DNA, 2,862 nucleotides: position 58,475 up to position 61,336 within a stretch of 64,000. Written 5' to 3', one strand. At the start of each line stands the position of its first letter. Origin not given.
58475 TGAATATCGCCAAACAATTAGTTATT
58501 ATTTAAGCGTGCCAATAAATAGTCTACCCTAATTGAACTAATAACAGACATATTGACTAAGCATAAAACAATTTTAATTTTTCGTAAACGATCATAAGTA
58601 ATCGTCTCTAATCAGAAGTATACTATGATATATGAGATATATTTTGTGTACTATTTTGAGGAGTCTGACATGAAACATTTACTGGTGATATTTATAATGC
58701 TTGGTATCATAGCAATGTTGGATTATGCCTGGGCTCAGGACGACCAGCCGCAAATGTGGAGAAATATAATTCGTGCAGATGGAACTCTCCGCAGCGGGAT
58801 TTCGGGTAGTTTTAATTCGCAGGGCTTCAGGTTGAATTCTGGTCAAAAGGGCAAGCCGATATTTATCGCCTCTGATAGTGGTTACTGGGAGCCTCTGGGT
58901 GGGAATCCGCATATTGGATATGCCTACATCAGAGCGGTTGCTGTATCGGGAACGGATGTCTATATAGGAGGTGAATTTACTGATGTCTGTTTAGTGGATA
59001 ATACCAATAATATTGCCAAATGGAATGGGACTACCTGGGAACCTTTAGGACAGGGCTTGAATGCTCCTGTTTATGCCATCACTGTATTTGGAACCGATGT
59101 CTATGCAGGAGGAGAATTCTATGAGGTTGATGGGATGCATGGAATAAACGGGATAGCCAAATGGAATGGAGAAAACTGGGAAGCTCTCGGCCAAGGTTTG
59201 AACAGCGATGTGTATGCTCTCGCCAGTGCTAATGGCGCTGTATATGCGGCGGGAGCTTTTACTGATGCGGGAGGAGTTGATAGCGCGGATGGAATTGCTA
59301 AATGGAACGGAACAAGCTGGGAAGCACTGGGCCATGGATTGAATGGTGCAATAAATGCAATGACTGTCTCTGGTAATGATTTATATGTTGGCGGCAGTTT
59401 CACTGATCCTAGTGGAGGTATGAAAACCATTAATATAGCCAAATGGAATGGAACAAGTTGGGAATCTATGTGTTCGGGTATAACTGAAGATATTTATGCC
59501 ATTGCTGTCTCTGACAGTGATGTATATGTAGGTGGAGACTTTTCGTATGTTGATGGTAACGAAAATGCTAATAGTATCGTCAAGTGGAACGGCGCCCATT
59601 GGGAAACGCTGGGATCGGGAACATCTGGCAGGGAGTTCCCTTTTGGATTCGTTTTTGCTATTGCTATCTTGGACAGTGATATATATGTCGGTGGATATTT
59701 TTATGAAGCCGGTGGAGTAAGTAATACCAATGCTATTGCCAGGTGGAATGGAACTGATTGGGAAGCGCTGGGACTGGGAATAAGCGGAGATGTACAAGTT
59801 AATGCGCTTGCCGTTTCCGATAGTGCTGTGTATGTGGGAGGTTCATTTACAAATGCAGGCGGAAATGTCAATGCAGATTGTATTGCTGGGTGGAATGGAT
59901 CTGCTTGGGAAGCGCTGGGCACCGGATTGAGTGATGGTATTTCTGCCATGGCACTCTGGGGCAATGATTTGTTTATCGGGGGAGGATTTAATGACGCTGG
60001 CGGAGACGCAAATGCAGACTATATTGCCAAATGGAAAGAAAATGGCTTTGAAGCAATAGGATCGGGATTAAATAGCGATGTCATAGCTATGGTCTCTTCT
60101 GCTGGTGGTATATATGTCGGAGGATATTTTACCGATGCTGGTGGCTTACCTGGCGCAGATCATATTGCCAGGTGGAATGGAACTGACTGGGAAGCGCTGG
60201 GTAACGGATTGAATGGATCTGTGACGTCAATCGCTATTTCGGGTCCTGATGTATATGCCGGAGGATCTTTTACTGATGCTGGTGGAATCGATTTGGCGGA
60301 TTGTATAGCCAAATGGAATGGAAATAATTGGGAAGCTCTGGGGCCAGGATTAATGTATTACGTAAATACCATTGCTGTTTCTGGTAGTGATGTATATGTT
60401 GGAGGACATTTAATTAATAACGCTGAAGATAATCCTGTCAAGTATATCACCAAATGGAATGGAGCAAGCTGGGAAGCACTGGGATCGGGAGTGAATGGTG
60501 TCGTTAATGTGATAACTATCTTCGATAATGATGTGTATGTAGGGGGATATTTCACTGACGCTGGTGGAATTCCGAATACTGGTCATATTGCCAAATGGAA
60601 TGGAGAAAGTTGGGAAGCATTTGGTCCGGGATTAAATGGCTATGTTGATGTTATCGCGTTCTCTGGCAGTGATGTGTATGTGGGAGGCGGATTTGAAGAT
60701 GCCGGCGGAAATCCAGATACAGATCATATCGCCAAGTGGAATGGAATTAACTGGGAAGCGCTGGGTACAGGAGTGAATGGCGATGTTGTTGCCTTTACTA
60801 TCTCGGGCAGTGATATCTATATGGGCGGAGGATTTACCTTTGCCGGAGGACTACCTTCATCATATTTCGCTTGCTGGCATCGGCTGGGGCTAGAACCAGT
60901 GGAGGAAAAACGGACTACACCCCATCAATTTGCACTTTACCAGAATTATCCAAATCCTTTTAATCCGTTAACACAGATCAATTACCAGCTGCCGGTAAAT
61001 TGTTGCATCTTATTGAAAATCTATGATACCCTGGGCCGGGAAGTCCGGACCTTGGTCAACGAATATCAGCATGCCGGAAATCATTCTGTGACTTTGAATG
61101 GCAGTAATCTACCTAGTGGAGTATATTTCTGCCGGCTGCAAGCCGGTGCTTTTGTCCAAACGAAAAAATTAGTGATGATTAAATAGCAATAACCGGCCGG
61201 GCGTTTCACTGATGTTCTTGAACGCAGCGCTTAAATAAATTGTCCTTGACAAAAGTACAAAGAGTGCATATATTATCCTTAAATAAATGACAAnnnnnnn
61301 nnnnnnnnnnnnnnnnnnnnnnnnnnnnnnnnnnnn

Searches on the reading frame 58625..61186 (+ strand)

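Call 8: search_protein_families(library=pfam, proteins=[window:58625-61186:+], max_evalue=0.0001)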
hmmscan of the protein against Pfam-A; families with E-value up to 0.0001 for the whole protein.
window:58625-61186:+ (853 aa): 3 families
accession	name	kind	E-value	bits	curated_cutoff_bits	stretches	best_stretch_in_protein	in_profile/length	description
PF12768.13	Rax2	-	6.9e-19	68.7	28.8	1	187-331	18-164/254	Rax2 C-terminal beta propeller domain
PF18962.6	Por_Secre_tail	-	3.4e-10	40.5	27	1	775-850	2-74/75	Secretion system C-terminal sorting domain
PF19565.4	DUF6087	-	3.9e-09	37.1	27.1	0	129-142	45-58/99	Family of unknown function (DUF6087)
